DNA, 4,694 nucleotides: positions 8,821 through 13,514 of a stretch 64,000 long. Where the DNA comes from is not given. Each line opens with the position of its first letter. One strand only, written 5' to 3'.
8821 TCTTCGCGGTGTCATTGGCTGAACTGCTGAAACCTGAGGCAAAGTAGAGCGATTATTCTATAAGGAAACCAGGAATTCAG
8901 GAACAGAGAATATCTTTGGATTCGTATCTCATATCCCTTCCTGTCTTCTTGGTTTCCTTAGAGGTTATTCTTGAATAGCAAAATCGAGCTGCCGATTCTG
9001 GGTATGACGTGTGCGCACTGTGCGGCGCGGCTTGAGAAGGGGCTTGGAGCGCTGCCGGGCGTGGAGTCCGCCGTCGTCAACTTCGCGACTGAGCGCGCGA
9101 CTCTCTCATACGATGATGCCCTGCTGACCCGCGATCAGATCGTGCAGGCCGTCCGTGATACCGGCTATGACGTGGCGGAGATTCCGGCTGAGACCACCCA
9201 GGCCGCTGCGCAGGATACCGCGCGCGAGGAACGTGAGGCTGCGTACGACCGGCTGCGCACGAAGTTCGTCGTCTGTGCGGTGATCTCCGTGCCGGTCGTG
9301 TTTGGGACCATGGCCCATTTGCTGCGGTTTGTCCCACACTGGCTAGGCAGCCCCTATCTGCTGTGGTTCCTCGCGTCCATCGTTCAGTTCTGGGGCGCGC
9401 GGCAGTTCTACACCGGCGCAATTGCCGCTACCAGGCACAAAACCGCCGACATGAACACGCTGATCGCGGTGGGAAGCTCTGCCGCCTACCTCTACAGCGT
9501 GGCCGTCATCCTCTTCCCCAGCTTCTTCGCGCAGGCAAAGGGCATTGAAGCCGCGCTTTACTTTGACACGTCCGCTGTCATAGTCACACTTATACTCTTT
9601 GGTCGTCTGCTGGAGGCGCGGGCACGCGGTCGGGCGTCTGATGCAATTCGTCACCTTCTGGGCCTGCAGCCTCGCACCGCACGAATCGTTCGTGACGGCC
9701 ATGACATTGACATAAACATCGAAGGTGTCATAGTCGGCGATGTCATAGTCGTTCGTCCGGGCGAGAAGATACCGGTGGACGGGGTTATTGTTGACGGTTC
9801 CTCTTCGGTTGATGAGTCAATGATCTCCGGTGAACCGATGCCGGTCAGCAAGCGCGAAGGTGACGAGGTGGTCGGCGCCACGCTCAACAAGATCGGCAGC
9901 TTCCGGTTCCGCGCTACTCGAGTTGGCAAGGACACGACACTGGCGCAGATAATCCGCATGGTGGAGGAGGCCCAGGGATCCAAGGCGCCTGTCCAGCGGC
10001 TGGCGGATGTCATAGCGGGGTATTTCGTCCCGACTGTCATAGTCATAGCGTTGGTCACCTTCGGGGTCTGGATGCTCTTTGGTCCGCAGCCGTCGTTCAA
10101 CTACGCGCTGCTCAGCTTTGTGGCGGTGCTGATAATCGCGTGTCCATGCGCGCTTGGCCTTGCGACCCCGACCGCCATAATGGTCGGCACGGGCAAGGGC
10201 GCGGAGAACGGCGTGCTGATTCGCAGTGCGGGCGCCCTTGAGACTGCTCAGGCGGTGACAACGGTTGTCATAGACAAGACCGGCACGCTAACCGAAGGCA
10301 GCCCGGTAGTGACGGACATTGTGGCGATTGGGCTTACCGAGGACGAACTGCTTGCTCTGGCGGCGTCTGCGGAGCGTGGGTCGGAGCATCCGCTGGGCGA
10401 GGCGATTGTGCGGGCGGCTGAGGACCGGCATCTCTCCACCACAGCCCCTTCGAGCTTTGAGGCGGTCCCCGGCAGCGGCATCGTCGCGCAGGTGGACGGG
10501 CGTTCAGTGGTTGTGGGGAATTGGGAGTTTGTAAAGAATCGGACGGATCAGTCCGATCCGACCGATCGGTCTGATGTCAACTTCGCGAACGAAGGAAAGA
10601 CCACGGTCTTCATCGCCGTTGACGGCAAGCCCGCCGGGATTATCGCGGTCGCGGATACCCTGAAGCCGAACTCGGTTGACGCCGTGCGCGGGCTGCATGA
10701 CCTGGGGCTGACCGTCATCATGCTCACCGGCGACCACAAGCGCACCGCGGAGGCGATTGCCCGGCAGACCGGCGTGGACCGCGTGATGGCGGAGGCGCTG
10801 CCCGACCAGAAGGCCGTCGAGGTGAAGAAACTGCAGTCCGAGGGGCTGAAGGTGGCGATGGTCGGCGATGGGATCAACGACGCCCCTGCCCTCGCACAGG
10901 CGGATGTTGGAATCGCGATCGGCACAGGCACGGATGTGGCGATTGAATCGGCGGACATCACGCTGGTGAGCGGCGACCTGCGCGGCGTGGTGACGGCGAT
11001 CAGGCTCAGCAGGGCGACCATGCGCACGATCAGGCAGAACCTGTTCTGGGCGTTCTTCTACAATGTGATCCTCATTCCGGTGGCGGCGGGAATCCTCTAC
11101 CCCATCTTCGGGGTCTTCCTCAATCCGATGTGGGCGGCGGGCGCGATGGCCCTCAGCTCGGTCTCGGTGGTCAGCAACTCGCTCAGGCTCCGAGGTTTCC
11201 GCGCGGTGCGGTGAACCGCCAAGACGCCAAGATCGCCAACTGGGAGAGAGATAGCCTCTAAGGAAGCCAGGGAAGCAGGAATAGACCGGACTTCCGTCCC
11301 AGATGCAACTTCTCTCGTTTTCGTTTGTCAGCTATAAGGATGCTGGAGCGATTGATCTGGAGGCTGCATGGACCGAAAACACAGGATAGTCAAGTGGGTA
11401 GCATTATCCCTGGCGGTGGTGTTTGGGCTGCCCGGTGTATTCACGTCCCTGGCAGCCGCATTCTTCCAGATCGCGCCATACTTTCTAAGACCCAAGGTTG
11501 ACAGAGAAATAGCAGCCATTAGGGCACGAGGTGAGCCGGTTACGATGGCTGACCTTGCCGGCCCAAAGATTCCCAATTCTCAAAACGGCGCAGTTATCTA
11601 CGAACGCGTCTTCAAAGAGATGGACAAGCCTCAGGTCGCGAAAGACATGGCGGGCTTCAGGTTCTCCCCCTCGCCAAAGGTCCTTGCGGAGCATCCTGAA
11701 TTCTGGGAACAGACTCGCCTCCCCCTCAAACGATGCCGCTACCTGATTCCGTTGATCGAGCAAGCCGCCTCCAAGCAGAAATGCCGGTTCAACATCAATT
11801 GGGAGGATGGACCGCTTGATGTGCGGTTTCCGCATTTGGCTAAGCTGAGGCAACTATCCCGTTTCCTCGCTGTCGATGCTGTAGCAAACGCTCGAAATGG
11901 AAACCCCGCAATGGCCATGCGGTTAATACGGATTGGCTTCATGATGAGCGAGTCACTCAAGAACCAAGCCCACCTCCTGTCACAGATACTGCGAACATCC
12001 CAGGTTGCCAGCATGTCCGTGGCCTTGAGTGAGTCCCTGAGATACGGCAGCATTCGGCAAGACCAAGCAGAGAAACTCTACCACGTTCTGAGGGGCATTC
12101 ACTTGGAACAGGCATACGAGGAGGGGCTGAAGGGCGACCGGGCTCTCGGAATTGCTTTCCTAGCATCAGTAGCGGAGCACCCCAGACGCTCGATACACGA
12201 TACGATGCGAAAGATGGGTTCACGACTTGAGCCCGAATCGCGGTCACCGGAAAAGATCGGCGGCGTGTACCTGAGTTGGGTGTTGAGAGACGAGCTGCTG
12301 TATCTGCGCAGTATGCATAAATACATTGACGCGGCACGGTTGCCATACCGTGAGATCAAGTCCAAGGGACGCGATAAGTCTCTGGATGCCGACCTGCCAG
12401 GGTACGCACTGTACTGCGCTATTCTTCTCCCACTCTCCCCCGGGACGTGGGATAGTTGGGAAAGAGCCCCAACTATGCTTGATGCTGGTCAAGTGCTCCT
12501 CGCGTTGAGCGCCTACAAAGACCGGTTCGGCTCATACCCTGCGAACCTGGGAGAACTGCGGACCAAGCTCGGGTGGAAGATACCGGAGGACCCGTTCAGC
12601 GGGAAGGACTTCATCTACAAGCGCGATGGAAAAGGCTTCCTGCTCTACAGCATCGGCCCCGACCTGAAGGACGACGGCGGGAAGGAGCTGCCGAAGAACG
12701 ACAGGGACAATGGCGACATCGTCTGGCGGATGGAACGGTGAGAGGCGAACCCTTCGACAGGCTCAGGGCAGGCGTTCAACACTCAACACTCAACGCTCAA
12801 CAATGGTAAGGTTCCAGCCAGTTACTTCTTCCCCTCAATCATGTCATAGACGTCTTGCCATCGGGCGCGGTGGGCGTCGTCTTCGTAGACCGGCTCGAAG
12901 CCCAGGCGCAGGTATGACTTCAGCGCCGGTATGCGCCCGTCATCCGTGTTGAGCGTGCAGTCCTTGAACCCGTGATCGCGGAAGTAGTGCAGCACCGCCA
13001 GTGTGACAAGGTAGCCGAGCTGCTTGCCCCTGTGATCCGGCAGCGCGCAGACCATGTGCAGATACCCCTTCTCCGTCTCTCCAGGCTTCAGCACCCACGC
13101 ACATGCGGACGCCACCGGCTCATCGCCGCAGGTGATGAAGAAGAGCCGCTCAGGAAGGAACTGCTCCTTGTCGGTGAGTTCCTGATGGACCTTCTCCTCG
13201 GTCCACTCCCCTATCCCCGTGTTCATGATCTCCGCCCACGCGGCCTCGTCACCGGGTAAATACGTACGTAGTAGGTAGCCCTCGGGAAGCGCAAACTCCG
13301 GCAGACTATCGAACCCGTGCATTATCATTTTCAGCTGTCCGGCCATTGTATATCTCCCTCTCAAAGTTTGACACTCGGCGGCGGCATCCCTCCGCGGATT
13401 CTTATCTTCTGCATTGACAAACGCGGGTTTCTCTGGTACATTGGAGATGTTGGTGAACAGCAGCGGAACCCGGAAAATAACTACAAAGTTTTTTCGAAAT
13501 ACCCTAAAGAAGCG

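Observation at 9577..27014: Localized array of >=22 copies of (T).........(A) across 17 kb centred on the orphan parB / HTH-coiled-coil operon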

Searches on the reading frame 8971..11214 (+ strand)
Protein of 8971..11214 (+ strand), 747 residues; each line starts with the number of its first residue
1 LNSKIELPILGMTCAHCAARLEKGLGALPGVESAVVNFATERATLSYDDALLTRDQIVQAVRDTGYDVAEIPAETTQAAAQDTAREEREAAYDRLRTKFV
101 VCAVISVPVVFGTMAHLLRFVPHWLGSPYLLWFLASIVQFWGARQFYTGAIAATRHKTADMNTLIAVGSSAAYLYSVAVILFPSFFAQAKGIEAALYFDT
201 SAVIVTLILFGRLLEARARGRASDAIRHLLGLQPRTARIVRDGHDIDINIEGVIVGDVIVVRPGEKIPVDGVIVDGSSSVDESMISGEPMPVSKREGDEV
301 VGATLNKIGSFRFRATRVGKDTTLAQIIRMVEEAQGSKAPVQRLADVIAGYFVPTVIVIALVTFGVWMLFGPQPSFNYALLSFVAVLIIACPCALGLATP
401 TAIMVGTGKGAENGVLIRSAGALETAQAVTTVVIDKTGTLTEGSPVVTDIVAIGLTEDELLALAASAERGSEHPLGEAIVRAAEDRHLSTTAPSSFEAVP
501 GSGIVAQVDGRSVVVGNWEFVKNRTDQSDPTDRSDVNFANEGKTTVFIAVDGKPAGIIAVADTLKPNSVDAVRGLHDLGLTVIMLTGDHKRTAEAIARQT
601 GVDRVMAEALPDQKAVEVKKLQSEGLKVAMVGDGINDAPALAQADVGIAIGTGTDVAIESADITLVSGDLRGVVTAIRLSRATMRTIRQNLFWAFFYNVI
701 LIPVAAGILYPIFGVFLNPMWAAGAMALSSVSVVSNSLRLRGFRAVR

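Call 7: search_protein_families(library=pfam, proteins=[window:8971-11214:+])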
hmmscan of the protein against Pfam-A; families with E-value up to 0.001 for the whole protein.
window:8971-11214:+ (747 aa): 4 families
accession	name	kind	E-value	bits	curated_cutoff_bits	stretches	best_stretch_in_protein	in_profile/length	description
PF00122.25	E1-E2_ATPase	-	2.8e-59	200.1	28.1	1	232-412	2-180/181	E1-E2 ATPase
PF00702.32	Hydrolase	-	6.2e-37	128.3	26.4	1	430-645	2-191/191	haloacid dehalogenase-like hydrolase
PF00403.32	HMA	-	1.9e-16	60.6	24.8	1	10-67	5-62/62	Heavy-metal-associated domain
PF08282.18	Hydrolase_3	-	3.5e-06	27.4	20.9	1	619-677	197-255/255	haloacid dehalogenase-like hydrolase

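Call 8: search_protein_families(library=padloc, proteins=[window:8971-11214:+])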
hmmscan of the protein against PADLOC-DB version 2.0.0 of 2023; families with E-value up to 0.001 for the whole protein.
window:8971-11214:+ (747 aa): 0 families

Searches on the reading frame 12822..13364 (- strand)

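Call 7: search_protein_families(library=pfam, proteins=[window:12822-13364:-])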
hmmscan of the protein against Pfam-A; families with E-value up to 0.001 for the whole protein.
window:12822-13364:- (180 aa): 3 families
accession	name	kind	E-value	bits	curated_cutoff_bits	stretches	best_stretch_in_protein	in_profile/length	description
PF00583.31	Acetyltransf_1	-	1.9e-11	44.7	20.7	1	45-156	3-116/116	Acetyltransferase (GNAT) family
PF08445.16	FR47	-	9e-06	26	22.1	1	84-158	9-79/86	FR47-like protein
PF13508.13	Acetyltransf_7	-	2.5e-05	25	27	1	74-158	5-84/84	Acetyltransferase (GNAT) domain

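Call 8: search_protein_families(library=padloc, proteins=[window:12822-13364:-])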
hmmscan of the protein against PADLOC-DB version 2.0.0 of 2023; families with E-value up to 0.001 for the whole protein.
window:12822-13364:- (180 aa): 0 families
